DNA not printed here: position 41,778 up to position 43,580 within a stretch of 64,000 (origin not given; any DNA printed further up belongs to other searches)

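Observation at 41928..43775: Duplicated VirB2/TrbC pilin module, second copy fused in-frame to VirB6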

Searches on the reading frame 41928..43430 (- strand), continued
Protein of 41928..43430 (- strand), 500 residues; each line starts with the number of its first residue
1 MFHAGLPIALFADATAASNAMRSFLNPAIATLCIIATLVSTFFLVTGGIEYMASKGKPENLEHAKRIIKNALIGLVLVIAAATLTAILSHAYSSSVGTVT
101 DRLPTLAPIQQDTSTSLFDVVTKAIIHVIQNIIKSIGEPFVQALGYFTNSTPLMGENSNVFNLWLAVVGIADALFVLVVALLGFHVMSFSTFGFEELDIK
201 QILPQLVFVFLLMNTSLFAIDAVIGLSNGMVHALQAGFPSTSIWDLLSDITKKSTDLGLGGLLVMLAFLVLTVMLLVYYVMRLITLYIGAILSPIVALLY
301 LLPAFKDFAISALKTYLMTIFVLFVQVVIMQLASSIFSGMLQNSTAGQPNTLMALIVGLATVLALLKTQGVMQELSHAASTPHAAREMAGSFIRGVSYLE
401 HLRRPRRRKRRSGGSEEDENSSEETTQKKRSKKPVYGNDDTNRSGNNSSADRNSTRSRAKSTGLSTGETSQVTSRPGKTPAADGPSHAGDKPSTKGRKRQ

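Call 25: fold_search(model_id=the predicted structure, library=pdb)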
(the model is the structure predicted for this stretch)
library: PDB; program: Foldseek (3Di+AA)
matches with E <= 10: 43; with E <= 0.001: 0
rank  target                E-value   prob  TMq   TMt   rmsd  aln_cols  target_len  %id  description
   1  7n6g_3R               8.0e-01  0.06  0.09  0.12  55.6       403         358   11  C1 of central pair (released 2022-05-18)
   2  7unj_B                9.8e-01  0.14  0.10  0.22  27.6       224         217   10  De novo designed chlorophyll dimer protein with Zn pheophorbide a methyl ester matching geometry of purple bacterial s (released 2023-04-19)
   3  7n6g_3O               1.1e+00  0.08  0.14  0.18  55.1       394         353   12  C1 of central pair (released 2022-05-18)
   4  7sqc_1J               1.2e+00  0.06  0.10  0.14  52.9       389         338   11  Ciliary C1 central pair apparatus isolated from Chlamydomonas reinhardtii (released 2022-04-13)
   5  7sqc_1K               1.4e+00  0.08  0.13  0.18  51.0       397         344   12  Ciliary C1 central pair apparatus isolated from Chlamydomonas reinhardtii (released 2022-04-13)
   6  9vei_A                1.8e+00  0.04  0.10  0.13  39.4       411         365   10  structure of human KCNQ1-KCNE1-CaM complex with PIP2 (released 2025-08-20)
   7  7o3v_J                1.9e+00  0.14  0.18  0.33  29.1       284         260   13  Stalk complex structure (TrwJ/VirB5-TrwI/VirB6) from the fully-assembled R388 type IV secretion system determined by c (released 2022-06-22)
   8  7sqc_1Y               1.9e+00  0.06  0.11  0.19  35.0       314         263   13  Ciliary C1 central pair apparatus isolated from Chlamydomonas reinhardtii (released 2022-04-13)
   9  6n4n_C                2.0e+00  0.06  0.08  0.19  26.3       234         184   13  Crystal structure of the designed protein DNCR2/danoprevir/NS3a complex (released 2019-09-11)
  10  7n6g_3W               2.0e+00  0.04  0.13  0.15  51.7       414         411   12  C1 of central pair (released 2022-05-18)
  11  7n6g_3N               2.1e+00  0.04  0.13  0.16  50.7       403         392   12  C1 of central pair (released 2022-05-18)
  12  7o3v_F                2.2e+00  0.44  0.31  0.52   7.1       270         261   14  Stalk complex structure (TrwJ/VirB5-TrwI/VirB6) from the fully-assembled R388 type IV secretion system determined by c (released 2022-06-22)
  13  9e5c_1n               2.8e+00  0.03  0.10  0.12  72.6       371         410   13  Cryo-EM structure of 96 nm repeat of microtubule doublet from T. brucei flagellum (released 2025-03-12)
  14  7lf6_A                2.9e+00  0.03  0.12  0.15  34.2       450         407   13  Structure of lysosomal membrane protein (released 2022-01-26)
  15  7zr1_C                3.1e+00  0.02  0.10  0.08  82.6       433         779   12  Chaetomium thermophilum Mre11-Rad50-Nbs1 complex bound to ATPyS (composite structure) (released 2023-01-11)
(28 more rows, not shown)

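Call 26: find_related_loci(query=A1, collection=genome_contigs, flank=6000)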
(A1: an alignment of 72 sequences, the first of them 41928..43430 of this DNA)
Query A1 (500 aa) in genome_contigs; peptide patterns used: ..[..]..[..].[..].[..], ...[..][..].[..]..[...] (x = any residue, [..] = any of these).
159 stretches matched a pattern; 100 encode a relative of the query (tblastn E <= 1e-3); the best 80 are kept; 80 distinct loci.
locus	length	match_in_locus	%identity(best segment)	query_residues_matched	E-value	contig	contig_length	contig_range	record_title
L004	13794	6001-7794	74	1-499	0e+0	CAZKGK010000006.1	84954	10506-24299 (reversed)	MAG TPA_asm: uncultured Candidatus Saccharibacteria bacterium isolate SRP200132_co1_660 genome assembly, contig: NODE_33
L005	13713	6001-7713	77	5-471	0e+0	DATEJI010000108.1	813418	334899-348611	MAG TPA_asm: Candidatus Saccharimonadales bacterium isolate SMAG_U8860 k141_530119, whole genome shotgun sequence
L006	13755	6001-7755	70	5-500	0e+0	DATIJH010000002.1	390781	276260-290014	MAG TPA_asm: Candidatus Saccharimonadales bacterium isolate SMAG_U15686 k141_272420, whole genome shotgun sequence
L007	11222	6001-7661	64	5-460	0e+0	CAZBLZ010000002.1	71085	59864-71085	MAG TPA_asm: uncultured Candidatus Saccharibacteria bacterium isolate SRP200132_co1_634 genome assembly, contig: NODE_50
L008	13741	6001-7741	60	5-499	8e-179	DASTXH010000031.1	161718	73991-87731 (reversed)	MAG TPA_asm: Candidatus Saccharimonadales bacterium isolate SMAG_U2409 k141_1160699, whole genome shotgun sequence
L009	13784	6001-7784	60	1-485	4e-177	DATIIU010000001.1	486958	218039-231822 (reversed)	MAG TPA_asm: Candidatus Saccharimonadia bacterium isolate SMAG_U15673 k141_201221, whole genome shotgun sequence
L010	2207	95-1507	59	2-471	0e+0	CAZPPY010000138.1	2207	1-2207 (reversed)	MAG TPA_asm: uncultured Candidatus Saccharibacteria bacterium isolate SRP193066_co1_223 genome assembly, contig: NODE_58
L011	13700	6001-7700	63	5-478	3e-173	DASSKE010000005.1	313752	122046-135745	MAG TPA_asm: Candidatus Saccharimonadales bacterium isolate SMAG_U1133 k141_820485, whole genome shotgun sequence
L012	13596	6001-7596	62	5-433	3e-172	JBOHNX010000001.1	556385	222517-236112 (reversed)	MAG: Candidatus Saccharimonadales bacterium isolate SD8036_maxbin2.bin.8 NODE_2_length_556385_cov_14.177026, whole genom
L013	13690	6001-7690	59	5-469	1e-168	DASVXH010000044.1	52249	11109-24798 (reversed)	MAG TPA_asm: Candidatus Saccharimonadales bacterium isolate SMAG_U2570 k141_25105, whole genome shotgun sequence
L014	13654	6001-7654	59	6-471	1e-164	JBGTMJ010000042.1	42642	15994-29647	MAG: Candidatus Saccharimonadales bacterium isolate JTS-RE36 k141_6108141, whole genome shotgun sequence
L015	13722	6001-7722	57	5-478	1e-162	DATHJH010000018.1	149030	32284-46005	MAG TPA_asm: Candidatus Limnocylindria bacterium isolate SMAG_U12547 k141_245477, whole genome shotgun sequence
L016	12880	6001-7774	50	6-498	1e-156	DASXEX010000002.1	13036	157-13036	MAG TPA_asm: Candidatus Saccharimonadales bacterium isolate SMAG_U5123 k141_2641853, whole genome shotgun sequence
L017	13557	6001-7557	52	5-416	9e-145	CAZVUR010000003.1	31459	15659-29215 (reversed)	MAG TPA_asm: uncultured Candidatus Saccharibacteria bacterium isolate SRP133034_co1_59 genome assembly, contig: NODE_135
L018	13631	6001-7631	50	1-482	3e-144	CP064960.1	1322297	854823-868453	MAG: bacterium isolate Aved_18-Q3-R54-62_BAT3C.16_uni chromosome, complete genome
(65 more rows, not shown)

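Call 41: list_cluster_members(proteins=[P0001, P0162, P0163, P0196, P0239, P0192, P0174, P0161])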
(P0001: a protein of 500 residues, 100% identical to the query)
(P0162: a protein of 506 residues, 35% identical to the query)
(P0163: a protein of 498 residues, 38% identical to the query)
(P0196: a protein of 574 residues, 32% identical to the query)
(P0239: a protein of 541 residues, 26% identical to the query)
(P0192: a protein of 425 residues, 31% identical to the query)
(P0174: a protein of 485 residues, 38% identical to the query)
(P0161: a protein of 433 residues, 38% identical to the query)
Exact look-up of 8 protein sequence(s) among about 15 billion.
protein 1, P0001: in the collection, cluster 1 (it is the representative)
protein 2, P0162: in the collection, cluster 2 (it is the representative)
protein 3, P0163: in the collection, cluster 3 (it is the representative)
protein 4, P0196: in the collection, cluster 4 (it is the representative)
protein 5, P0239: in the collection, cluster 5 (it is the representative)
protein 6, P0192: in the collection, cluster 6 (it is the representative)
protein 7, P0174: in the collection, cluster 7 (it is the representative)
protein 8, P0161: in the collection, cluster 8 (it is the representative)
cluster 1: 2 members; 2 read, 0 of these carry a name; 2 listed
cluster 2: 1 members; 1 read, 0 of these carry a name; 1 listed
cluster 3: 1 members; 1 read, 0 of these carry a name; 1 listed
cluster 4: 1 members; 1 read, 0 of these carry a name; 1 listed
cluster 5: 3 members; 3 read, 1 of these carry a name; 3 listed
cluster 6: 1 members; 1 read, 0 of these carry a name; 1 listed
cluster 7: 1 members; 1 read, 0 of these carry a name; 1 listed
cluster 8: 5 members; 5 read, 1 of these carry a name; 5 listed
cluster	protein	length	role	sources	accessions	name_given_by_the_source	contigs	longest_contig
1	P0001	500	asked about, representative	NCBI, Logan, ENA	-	-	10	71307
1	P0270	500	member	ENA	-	-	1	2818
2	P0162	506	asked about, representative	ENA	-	-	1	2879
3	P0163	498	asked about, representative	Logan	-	-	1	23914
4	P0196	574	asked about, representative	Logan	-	-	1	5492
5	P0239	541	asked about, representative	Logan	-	-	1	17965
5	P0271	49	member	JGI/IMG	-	hypothetical protein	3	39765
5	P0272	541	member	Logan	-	-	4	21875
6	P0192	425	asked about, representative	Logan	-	-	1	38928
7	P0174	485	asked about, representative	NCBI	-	-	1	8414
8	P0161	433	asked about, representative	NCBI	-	-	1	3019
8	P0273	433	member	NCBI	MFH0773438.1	MAG: pilin [bacterium]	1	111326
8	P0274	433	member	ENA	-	-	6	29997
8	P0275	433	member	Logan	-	-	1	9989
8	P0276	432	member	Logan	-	-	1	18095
